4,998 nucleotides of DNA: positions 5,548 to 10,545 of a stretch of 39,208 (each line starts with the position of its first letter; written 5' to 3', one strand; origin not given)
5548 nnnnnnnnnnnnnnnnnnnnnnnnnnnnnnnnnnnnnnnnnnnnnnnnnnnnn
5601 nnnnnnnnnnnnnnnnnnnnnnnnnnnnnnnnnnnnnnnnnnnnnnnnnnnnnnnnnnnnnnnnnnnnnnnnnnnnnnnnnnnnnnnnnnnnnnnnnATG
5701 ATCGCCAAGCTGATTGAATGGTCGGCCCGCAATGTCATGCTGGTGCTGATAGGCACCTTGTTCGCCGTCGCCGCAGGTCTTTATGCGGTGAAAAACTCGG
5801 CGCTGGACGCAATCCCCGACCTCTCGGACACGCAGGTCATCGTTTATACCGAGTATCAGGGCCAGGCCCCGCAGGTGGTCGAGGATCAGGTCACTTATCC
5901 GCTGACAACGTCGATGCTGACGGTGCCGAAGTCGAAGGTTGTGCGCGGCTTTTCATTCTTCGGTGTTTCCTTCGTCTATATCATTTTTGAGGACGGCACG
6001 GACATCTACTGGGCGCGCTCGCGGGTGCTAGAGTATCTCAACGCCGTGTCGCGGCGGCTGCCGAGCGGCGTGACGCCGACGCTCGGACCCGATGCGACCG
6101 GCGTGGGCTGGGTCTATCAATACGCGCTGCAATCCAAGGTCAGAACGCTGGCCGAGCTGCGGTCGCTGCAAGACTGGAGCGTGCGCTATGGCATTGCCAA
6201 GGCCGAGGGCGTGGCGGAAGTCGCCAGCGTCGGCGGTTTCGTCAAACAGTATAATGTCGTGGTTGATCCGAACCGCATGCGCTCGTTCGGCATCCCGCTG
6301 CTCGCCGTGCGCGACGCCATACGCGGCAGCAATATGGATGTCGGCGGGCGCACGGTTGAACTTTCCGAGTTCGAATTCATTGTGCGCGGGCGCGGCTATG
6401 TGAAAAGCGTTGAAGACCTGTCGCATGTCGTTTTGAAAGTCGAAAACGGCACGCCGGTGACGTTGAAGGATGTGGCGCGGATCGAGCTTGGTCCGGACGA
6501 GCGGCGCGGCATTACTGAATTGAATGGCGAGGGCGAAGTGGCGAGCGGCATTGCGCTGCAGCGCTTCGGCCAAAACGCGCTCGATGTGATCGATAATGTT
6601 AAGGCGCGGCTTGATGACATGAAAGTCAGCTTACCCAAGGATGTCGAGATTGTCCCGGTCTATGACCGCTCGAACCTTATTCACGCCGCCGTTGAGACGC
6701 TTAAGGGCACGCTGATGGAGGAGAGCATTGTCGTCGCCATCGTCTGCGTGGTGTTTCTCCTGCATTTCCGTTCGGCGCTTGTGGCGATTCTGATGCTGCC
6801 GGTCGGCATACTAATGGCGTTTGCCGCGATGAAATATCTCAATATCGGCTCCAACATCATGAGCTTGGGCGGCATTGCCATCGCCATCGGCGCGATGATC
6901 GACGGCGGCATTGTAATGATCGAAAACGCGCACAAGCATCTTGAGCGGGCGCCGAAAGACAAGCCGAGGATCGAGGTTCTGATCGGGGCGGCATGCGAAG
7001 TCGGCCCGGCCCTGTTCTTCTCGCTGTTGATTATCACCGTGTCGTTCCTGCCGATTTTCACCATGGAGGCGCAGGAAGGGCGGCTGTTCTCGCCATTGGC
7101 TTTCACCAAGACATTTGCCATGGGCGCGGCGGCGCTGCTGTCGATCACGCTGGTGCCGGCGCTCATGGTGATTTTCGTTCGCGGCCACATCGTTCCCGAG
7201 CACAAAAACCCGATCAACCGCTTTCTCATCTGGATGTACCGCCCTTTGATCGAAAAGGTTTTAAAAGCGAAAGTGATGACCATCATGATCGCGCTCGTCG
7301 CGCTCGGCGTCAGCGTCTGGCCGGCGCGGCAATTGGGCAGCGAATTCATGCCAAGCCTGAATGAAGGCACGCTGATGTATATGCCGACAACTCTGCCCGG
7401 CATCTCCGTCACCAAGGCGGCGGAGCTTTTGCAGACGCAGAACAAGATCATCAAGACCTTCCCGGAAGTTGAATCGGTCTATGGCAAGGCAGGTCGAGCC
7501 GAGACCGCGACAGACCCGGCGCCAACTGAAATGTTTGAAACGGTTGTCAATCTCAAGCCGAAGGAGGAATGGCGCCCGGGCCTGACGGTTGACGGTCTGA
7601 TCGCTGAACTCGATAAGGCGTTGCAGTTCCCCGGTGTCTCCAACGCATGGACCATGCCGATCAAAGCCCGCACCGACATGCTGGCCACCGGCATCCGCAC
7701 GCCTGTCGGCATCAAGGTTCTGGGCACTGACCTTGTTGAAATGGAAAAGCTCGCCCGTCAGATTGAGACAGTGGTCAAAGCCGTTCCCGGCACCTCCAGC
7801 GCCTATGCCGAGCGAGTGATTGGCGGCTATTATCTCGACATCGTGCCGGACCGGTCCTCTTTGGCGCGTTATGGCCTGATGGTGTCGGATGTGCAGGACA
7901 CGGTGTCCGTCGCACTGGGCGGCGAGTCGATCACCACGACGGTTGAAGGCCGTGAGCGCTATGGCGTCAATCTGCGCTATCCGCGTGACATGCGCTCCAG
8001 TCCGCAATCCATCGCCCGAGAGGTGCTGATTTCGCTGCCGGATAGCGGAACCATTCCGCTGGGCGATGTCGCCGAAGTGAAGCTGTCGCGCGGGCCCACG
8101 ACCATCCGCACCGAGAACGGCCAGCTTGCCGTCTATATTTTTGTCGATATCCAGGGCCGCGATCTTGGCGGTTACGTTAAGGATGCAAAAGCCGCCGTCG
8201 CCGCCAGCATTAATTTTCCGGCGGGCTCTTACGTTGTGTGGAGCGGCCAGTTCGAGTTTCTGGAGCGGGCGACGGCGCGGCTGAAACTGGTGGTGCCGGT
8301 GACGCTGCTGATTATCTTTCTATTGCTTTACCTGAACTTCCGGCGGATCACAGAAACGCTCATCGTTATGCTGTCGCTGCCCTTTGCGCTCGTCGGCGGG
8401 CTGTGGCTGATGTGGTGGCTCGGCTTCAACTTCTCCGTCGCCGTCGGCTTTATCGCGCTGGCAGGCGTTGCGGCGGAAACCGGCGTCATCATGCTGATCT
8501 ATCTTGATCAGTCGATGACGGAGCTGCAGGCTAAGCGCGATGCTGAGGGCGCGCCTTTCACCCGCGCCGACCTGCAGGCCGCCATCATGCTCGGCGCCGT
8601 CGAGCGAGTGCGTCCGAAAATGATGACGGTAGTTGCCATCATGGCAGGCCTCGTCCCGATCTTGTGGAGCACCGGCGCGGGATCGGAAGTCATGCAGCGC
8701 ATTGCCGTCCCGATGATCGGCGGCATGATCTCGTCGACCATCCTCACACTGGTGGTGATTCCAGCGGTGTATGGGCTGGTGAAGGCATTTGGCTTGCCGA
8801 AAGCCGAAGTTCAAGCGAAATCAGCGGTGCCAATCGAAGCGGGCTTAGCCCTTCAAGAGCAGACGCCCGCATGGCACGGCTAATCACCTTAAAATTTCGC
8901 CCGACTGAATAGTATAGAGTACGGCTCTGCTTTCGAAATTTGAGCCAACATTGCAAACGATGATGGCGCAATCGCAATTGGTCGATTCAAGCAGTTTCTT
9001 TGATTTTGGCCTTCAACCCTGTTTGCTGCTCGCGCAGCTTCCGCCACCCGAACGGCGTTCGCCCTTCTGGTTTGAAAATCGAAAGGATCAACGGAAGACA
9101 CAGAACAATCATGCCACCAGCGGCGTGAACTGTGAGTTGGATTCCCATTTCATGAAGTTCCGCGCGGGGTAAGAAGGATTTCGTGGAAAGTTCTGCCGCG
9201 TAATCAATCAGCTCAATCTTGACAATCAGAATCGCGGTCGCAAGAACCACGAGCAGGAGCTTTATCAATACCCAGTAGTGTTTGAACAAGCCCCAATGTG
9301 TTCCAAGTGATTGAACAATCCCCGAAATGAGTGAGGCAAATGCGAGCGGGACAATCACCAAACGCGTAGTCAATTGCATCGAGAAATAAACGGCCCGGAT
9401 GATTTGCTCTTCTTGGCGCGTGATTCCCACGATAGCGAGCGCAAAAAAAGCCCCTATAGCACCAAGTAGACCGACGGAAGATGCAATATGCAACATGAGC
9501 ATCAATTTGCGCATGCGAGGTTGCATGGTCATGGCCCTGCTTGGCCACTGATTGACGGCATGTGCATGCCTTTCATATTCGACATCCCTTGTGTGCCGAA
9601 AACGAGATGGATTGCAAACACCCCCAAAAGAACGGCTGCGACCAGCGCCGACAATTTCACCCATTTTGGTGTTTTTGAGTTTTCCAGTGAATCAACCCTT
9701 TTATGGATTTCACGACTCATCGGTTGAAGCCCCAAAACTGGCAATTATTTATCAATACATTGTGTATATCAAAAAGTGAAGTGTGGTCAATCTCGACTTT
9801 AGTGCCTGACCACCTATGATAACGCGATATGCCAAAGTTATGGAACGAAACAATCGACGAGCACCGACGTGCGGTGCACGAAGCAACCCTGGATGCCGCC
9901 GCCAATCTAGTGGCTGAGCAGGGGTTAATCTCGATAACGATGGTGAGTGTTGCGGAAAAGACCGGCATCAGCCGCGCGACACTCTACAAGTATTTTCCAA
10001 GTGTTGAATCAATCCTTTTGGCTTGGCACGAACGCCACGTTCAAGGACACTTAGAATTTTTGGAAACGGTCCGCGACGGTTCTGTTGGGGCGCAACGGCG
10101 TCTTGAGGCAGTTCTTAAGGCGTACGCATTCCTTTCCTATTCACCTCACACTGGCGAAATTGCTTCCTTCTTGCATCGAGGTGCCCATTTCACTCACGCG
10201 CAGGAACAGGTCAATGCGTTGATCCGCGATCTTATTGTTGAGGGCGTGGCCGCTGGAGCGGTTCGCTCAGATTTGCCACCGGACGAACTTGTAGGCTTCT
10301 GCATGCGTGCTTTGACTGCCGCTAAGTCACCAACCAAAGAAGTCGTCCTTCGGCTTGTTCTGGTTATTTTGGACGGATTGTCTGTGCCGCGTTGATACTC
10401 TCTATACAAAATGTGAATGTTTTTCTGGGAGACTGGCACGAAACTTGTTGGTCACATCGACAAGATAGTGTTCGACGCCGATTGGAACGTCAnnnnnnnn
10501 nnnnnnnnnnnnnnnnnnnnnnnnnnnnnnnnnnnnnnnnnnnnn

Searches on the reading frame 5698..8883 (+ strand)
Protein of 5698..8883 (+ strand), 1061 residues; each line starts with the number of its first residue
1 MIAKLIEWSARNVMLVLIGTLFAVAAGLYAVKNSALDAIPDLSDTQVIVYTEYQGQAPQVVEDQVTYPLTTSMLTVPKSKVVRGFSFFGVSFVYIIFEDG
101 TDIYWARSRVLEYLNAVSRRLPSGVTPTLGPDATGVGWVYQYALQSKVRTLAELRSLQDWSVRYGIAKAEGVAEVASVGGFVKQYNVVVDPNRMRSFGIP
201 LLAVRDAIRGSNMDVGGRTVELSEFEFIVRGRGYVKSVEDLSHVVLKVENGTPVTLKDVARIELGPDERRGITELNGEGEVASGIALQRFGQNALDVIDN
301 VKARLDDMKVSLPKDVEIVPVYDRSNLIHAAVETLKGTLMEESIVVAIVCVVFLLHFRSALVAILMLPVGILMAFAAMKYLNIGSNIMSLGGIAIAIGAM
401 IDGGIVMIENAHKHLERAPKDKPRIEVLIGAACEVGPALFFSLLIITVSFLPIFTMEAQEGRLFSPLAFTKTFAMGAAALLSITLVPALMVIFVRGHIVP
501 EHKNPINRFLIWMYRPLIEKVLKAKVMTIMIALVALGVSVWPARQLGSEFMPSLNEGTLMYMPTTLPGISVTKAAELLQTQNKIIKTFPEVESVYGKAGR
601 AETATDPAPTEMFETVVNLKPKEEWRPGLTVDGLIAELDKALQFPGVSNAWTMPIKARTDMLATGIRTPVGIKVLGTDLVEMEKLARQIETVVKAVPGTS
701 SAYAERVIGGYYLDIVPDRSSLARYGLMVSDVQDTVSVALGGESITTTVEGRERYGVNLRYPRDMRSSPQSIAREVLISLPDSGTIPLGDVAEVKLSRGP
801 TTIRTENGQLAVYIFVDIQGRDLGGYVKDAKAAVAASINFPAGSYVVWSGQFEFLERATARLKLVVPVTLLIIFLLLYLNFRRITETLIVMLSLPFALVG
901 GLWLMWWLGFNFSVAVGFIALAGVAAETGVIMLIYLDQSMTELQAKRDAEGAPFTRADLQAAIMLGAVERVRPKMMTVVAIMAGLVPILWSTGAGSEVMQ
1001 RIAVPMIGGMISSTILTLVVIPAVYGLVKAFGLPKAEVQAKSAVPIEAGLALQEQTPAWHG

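Call 37: search_protein_families(library=pfam, proteins=[window:5698-8883:+], max_evalue=0.001)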
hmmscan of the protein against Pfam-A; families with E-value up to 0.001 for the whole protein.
window:5698-8883:+ (1061 aa): 1 family
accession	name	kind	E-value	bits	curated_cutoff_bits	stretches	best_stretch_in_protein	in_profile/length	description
PF00873.25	ACR_tran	-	7.4e-231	769.3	28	1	11-1028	7-1020/1021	AcrB/AcrD/AcrF family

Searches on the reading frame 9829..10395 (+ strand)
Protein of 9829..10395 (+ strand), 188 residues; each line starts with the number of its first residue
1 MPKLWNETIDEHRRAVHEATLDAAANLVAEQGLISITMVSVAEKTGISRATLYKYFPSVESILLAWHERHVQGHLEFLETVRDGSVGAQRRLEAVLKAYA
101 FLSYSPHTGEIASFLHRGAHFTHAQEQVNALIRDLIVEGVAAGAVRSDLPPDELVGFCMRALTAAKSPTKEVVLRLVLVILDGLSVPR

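Call 37: search_protein_families(library=pfam, proteins=[window:9829-10395:+], max_evalue=0.001)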
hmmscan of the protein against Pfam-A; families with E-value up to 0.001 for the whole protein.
window:9829-10395:+ (188 aa): 3 families
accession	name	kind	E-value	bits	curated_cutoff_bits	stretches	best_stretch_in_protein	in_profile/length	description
PF00440.29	TetR_N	-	4.7e-10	39.5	24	1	21-65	2-46/47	Bacterial regulatory proteins, tetR family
PF21597.2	TetR_C_43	-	4.1e-06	27.4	27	1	118-185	35-104/105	Transcriptional regulator SbtR-like, C-terminal domain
PF02796.21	HTH_7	-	1.3e-05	25.6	23.8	1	13-58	3-44/45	Helix-turn-helix domain of resolvase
